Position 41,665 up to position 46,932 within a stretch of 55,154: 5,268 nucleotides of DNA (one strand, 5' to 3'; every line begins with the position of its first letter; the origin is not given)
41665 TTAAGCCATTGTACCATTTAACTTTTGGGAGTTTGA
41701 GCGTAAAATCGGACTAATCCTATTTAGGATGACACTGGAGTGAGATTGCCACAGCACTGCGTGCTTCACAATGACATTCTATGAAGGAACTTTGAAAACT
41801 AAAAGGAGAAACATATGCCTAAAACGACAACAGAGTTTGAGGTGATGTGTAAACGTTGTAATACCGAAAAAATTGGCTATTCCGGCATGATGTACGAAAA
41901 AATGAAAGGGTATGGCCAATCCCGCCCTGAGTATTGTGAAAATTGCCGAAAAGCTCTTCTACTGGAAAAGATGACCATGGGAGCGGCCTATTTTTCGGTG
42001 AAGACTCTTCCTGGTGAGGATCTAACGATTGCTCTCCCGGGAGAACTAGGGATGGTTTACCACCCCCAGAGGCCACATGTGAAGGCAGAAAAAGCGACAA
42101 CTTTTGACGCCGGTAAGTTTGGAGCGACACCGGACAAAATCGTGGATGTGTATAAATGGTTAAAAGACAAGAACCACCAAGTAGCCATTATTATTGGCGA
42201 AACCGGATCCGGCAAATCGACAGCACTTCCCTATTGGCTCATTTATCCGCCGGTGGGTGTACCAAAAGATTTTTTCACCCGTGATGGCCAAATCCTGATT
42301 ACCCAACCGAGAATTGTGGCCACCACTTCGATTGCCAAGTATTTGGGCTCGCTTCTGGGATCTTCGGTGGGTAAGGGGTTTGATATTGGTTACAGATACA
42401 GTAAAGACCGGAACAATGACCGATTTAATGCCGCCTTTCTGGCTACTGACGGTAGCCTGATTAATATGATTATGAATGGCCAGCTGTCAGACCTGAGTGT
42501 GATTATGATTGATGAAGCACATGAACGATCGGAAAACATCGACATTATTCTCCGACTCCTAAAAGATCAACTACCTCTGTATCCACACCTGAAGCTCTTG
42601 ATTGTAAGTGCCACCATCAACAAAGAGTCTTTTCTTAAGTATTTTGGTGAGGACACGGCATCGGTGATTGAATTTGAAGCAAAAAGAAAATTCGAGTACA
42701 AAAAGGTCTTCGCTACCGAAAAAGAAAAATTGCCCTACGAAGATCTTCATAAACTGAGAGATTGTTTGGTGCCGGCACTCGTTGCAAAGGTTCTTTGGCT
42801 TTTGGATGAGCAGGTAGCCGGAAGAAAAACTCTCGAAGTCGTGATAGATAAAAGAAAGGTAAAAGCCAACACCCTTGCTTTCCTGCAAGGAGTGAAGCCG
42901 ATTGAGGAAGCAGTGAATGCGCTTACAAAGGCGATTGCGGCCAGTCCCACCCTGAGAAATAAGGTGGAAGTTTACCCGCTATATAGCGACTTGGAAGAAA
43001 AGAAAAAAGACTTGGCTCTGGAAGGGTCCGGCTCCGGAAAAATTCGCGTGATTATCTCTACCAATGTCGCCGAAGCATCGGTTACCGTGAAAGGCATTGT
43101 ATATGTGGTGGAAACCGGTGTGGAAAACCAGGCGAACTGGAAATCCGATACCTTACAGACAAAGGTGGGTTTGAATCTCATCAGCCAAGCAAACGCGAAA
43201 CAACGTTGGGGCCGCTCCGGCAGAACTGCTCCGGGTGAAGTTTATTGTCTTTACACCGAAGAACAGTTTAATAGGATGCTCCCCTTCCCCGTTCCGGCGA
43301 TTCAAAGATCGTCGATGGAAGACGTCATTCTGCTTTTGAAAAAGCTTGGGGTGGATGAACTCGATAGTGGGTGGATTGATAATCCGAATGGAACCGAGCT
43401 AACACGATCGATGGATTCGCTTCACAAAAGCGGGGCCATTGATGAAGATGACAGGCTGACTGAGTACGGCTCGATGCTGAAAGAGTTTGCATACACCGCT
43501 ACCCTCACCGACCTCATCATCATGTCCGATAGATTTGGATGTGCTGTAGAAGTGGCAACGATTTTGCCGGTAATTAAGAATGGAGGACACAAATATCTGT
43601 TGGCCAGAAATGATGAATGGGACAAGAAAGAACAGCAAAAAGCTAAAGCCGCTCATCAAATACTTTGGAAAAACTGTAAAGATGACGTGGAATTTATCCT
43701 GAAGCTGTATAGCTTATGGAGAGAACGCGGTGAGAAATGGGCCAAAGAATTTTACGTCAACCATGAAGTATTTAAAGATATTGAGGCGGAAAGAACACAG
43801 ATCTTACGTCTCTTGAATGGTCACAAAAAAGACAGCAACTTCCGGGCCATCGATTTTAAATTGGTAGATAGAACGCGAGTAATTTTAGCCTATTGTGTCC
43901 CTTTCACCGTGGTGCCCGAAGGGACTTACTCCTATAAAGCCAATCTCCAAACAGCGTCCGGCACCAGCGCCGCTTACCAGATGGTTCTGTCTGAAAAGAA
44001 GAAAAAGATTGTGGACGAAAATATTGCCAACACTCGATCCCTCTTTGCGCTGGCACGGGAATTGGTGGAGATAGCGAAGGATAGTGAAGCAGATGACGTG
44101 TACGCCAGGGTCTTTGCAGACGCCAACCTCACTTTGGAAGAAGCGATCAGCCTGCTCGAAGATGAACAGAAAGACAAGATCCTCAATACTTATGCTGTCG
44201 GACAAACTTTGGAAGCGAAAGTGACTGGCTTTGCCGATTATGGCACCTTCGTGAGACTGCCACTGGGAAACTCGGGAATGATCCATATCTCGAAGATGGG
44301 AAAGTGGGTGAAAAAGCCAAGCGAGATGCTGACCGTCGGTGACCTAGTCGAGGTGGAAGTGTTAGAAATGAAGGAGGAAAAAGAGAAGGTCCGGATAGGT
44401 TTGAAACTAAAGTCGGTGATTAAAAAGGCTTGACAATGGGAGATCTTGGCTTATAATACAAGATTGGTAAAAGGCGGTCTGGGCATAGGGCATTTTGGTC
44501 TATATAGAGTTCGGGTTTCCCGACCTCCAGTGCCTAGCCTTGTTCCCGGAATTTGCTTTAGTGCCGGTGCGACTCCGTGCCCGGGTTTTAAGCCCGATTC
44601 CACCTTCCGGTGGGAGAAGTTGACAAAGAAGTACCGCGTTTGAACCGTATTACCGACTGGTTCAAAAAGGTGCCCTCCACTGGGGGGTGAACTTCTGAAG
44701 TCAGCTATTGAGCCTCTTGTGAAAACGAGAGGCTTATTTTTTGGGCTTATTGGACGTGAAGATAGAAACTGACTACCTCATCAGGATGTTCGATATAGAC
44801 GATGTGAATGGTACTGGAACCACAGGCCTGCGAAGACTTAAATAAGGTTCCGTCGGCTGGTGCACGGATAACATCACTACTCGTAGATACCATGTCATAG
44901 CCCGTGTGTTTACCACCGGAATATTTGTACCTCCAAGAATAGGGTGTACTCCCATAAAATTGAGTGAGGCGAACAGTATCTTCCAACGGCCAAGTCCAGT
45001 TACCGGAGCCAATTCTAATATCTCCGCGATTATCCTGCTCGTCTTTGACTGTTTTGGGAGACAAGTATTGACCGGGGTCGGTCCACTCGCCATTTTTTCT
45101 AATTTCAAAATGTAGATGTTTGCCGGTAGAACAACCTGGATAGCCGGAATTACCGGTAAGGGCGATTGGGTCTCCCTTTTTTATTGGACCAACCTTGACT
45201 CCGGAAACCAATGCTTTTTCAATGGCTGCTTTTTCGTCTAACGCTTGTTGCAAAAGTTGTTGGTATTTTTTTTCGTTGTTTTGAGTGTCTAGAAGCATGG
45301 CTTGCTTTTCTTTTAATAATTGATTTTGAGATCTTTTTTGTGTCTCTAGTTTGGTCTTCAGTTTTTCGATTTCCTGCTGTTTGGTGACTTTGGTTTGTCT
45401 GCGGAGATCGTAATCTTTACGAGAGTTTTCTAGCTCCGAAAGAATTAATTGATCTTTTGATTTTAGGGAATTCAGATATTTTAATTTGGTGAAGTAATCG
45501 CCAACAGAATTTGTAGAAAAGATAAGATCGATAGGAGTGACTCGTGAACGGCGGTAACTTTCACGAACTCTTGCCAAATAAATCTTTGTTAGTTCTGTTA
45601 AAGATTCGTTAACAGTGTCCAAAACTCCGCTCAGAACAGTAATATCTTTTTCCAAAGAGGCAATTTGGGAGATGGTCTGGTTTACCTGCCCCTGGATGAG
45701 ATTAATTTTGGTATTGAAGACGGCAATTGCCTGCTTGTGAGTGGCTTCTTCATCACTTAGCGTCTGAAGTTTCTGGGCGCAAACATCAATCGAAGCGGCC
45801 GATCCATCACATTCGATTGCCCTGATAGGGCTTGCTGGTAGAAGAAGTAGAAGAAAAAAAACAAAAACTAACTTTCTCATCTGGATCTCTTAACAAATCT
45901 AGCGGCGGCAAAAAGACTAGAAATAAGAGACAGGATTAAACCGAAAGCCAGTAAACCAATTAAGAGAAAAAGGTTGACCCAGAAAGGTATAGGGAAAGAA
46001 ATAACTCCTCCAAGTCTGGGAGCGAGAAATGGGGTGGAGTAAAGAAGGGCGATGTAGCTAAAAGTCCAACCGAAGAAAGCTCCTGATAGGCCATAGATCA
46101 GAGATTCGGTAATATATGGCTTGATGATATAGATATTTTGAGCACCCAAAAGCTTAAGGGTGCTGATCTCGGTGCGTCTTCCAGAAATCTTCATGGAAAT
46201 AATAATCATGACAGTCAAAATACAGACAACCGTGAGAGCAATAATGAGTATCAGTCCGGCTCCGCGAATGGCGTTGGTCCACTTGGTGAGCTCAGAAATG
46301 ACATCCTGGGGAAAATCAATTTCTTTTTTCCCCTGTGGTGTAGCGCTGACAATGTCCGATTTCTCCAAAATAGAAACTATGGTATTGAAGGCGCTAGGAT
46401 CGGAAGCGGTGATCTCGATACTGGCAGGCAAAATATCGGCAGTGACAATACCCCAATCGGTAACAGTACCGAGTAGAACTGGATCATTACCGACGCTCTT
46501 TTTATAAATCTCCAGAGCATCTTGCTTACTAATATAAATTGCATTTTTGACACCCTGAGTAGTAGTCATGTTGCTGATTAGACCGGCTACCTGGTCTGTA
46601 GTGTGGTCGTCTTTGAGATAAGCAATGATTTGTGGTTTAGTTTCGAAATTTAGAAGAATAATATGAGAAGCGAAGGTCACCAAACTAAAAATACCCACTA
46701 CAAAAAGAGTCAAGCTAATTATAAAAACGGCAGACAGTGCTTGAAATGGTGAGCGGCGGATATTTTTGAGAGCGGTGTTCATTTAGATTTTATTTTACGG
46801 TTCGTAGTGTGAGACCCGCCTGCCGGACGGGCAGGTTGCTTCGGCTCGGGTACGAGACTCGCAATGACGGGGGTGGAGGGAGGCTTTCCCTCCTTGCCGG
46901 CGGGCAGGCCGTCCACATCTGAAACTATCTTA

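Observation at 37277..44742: Island of unrecognisable genes (nuclease-like protein, two coupled ~380-aa unknowns, paired-leader small proteins, Zn-ribbon/DEAH/S1 helicase, adjacent ncRNA): candidate undescribed conflict system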

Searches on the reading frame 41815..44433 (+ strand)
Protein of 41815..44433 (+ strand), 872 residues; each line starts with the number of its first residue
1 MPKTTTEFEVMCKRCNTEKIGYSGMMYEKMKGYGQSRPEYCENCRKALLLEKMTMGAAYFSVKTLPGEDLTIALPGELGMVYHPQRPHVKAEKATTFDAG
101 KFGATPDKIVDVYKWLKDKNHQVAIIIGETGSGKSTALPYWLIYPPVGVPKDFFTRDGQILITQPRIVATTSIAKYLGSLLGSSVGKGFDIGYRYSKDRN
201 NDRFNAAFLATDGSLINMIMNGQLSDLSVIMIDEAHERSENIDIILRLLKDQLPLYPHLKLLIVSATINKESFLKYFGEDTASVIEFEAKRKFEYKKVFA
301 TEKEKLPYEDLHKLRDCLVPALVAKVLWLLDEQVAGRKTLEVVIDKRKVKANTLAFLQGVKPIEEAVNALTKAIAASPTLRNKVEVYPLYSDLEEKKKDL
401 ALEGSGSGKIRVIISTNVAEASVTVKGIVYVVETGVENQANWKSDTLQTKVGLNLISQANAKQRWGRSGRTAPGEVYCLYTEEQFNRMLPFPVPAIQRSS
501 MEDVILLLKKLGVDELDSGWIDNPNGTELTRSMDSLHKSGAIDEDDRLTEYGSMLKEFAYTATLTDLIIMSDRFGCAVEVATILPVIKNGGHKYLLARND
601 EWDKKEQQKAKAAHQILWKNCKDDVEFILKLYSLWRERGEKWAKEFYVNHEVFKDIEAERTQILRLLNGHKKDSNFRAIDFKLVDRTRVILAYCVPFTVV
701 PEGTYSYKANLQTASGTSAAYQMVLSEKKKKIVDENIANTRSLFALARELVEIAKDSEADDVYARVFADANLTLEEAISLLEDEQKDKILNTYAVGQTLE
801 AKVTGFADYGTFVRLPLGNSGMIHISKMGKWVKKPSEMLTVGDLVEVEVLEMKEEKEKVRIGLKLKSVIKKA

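Call 5: search_protein_families(library=pfam, proteins=[window:41815-44433:+], max_evalue=1)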
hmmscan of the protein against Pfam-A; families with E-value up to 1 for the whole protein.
window:41815-44433:+ (872 aa): 8 families
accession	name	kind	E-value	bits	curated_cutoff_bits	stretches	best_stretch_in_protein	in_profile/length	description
PF00575.29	S1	-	3.8e-11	43.6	22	1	794-863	3-73/74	S1 RNA binding domain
PF00271.37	Helicase_C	-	1.2e-09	38.8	23.5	1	342-471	8-109/110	Helicase conserved C-terminal domain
PF00270.35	DEAD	-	5.1e-09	36.5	26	1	123-270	16-162/167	DEAD/DEAH box helicase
PF13401.12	AAA_22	-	0.0004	21.1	27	1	120-249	4-107/130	AAA domain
PF25199.1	nSTAND_NTPase5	-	0.0067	16.7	34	1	110-138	29-58/145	Novel STAND NTPase 5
PF00437.27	T2SSE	-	0.044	12.9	24.9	1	93-139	115-160/370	Type II/IV secretion system protein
PF13555.12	AAA_29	-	0.045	13.9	27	1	123-138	24-39/61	P-loop containing region of AAA domain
PF13476.12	AAA_23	-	0.65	11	27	1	121-138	19-36/201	AAA domain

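Call 7: search_protein_families(library=padloc, proteins=[window:41815-44433:+], max_evalue=1)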
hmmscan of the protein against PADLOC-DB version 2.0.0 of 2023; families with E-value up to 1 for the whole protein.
window:41815-44433:+ (872 aa): 3 families
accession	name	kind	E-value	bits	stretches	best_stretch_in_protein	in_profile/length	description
PDLC00938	Cas3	-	1.3e-05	22.7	1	227-425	125-294/358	CRISPR-associated helicase Cas3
PDLC01252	Cas3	-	1.9e-05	22.3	1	227-425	113-263/324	CAS-I; effector_G3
PDLC00303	PtuA1|PtuA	-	0.0066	13.6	1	117-138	7-29/386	AAA ATPase domain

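Call 8: search_protein_families(library=ncbifam, proteins=[window:41815-44433:+], max_evalue=1)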
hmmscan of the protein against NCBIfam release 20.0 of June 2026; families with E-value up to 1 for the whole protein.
window:41815-44433:+ (872 aa): 33 families (the best 25 are shown)
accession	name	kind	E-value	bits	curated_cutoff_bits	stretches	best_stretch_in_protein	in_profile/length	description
TIGR01967.1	DEAH_box_HrpA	equivalog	4.9e-67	226.5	722.75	1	120-638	81-556/1284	ATP-dependent RNA helicase HrpA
NF008662.0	PRK11664.1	equivalog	3.6e-58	197.5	1053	1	121-615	21-474/813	ATP-dependent helicase HrpB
TIGR01970.1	DEAH_box_HrpB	equivalog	4.6e-58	197.3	546.15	1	120-612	16-472/825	ATP-dependent helicase HrpB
NF008348.1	PRK11131.1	equivalog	1.3e-57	194.9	1400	1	119-587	81-515/1287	ATP-dependent RNA helicase HrpA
TIGR00717.1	rpsA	equivalog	2.9e-16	59.1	577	1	783-864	260-343/516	30S ribosomal protein S1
NF005973.0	PRK08059.1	equivalog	1.1e-15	57.8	148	1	791-865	3-78/123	S1 domain-containing post-transcriptional regulator GSP13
NF040579.1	S1_dom_CvfD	subfamily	1.5e-15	57.4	117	1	793-866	1-75/113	CvfD/Ygs/GSP13 family RNA-binding post-transcriptional regulator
NF004952.0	PRK06299.1-2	equivalog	2.2e-15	56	524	1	787-864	295-374/580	30S ribosomal protein S1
NF000907.0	PRK00087.1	equivalog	4.5e-15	54.9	624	1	787-864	555-633/671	bifunctional 4-hydroxy-3-methylbut-2-enyl diphosphate reductase/30S ribosomal protein S1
NF004954.0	PRK06299.1-4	equivalog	1.3e-14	53.4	727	1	780-864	261-347/560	30S ribosomal protein S1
NF004953.0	PRK06299.1-3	equivalog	4.6e-14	51.6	720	1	781-864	371-456/580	30S ribosomal protein S1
NF010379.0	PRK13806.1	equivalog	6.6e-14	51.4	648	1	782-868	186-278/491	30S ribosomal protein S1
NF005208.0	PRK06676.1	equivalog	1.2e-13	50.9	368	1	787-864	270-348/391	30S ribosomal protein S1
NF006363.0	PRK08582.1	equivalog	5.1e-13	49.4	171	1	795-866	5-74/140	S1 domain-containing RNA-binding protein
NF004951.0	PRK06299.1-1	equivalog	5.1e-13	48.2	918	1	786-864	267-347/556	30S ribosomal protein S1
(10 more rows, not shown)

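Call 9: search_protein_families(library=phrogs, proteins=[window:41815-44433:+], max_evalue=1)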
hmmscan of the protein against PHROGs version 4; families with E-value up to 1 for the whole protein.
window:41815-44433:+ (872 aa): 4 families
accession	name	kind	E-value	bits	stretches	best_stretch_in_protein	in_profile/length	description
phrog_16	-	DNA, RNA and nucleotide metabolism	5.2e-08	32.5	1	111-431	282-564/986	DNA helicase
phrog_5785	-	unknown function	0.043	14.3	1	579-609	30-60/80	-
phrog_9982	-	unknown function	0.35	11.9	1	661-693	17-49/66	-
phrog_4823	-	unknown function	0.58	10.9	1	729-794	65-131/185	-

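Call 106: search_solved_structures(query=window:41815-44433:+, max_evalue=1e-10)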
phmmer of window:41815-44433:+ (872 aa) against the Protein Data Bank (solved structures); distinct sequences matched with E-value up to 1e-10: 73 (the best 60 are shown).
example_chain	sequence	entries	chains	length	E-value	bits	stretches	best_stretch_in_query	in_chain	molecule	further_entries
9l5s_z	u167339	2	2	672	4.1e-63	216.9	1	120-667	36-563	RNA helicase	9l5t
6i3o_A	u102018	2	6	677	2.8e-62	214.2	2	350-671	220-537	Putative pre-mRNA splicing factor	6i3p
6qic_A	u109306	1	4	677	7.3e-62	212.8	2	350-671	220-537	Putative pre-mRNA splicing factor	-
6icz_Y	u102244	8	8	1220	3.1e-61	210.7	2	351-673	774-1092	ATP-dependent RNA helicase DHX8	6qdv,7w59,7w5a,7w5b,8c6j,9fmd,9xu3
5xjc_Y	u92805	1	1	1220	3.1e-61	210.7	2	351-673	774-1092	ATP-dependent RNA helicase DHX8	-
8cnt_A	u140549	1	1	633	3.1e-61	210.7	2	345-667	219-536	Pre-mRNA splicing factor ATP-dependent RNA helicase prp16-like protein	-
5mqf_q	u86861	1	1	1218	7.7e-61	209.4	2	351-673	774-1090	ATP-dependent RNA helicase DHX8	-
6hys_A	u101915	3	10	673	7.8e-61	209.4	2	351-673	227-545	ATP-dependent RNA helicase DHX8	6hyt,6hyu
28zi_A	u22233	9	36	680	8.1e-61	209.3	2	351-673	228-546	ATP-dependent RNA helicase DHX8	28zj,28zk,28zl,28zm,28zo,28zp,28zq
28zs_A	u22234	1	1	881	2.2e-60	207.9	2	351-673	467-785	Glutathione S-transferase class-mu 26 kDa isozyme,ATP-dependent RNA helicase DHX8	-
6zm2_A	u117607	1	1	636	3.4e-60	207.3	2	350-665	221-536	Putative mRNA splicing factor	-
6fa5_A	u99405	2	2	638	3.4e-60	207.3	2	350-665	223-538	Putative mRNA splicing factor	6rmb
6fa9_A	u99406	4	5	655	3.7e-60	207.2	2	350-665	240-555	Putative mRNA splicing factor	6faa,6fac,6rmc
6rm8_A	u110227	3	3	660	3.8e-60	207.1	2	350-665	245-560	Putative mRNA splicing factor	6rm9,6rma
3kx2_B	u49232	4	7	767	1.6e-59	205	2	350-678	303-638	Pre-mRNA-splicing factor ATP-dependent RNA helicase PRP43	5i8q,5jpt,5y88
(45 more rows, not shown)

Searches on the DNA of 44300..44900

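Call 6: search_rna_families(source=window, start=44300, end=44900, threshold=evalue, max_evalue=10, show_alignments=2)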
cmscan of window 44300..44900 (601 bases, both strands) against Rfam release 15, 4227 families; matches with E-value up to 10: 1.
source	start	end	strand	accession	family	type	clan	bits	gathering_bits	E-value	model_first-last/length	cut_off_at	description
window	44328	44421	+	RF00461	IRES_VEGF_A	Cis-reg; IRES;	-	9.9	160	7.9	1-308/308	no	Vascular endothelial growth factor (VEGF) IRES A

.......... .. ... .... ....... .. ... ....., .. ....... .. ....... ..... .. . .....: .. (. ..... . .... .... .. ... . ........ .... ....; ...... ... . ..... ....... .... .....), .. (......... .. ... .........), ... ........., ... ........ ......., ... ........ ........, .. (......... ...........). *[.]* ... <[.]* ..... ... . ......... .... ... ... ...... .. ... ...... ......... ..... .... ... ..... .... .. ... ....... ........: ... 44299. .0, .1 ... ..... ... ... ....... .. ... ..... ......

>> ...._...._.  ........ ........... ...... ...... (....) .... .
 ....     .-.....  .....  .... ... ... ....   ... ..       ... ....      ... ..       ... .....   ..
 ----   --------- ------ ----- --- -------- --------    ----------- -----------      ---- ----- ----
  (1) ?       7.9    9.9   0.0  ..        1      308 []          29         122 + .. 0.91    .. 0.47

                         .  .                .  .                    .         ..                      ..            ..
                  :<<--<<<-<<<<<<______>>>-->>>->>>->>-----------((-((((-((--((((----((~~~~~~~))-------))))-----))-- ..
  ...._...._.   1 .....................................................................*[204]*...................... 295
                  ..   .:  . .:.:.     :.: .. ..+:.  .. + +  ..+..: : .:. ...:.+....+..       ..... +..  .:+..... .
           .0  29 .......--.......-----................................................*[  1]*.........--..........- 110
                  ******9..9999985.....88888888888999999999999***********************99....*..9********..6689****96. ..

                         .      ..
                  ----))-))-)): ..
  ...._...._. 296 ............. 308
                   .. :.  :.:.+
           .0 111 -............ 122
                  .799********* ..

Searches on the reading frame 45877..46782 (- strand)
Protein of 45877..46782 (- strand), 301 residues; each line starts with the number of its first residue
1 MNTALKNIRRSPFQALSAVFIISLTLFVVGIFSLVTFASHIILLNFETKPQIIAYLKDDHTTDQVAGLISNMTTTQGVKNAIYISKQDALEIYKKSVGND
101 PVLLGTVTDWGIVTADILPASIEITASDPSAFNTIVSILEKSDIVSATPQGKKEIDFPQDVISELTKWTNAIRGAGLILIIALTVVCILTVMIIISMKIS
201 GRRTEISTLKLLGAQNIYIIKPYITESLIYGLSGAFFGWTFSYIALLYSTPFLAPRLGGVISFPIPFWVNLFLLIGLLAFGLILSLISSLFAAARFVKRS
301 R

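Call 81: find_related_loci(query=window:45877-46782:-, collection=metagenome_contigs, flank=10000)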
Query window:45877-46782:- (301 aa) in metagenome_contigs; peptide patterns used: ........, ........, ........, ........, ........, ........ (x = any residue, [..] = any of these).
181 stretches matched a pattern; 66 encode a relative of the query (tblastn E <= 1e-3); 64 distinct loci.
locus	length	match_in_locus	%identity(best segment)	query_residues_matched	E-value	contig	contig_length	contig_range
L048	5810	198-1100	96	1-301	0e+0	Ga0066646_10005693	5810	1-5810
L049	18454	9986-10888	96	1-301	0e+0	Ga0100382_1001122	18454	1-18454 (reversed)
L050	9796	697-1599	96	1-301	0e+0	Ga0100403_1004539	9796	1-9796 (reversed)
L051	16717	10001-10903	96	1-301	0e+0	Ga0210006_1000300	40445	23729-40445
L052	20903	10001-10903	94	1-301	4e-180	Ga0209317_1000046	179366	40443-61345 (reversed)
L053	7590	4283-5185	94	1-301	1e-180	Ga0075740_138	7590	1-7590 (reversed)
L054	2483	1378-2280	92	1-301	0e+0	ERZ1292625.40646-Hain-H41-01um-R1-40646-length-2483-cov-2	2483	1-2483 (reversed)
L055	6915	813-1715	83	1-301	3e-169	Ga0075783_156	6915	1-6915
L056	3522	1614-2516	89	1-301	3e-175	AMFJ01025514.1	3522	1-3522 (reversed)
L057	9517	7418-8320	91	1-301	3e-162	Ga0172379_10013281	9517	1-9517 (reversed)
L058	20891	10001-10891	83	1-297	6e-152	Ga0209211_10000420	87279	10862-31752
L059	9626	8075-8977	82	1-301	2e-151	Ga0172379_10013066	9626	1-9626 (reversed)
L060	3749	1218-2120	82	1-301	1e-155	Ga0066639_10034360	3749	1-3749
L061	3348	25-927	73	1-301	3e-156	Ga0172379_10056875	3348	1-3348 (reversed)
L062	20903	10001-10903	75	1-301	1e-149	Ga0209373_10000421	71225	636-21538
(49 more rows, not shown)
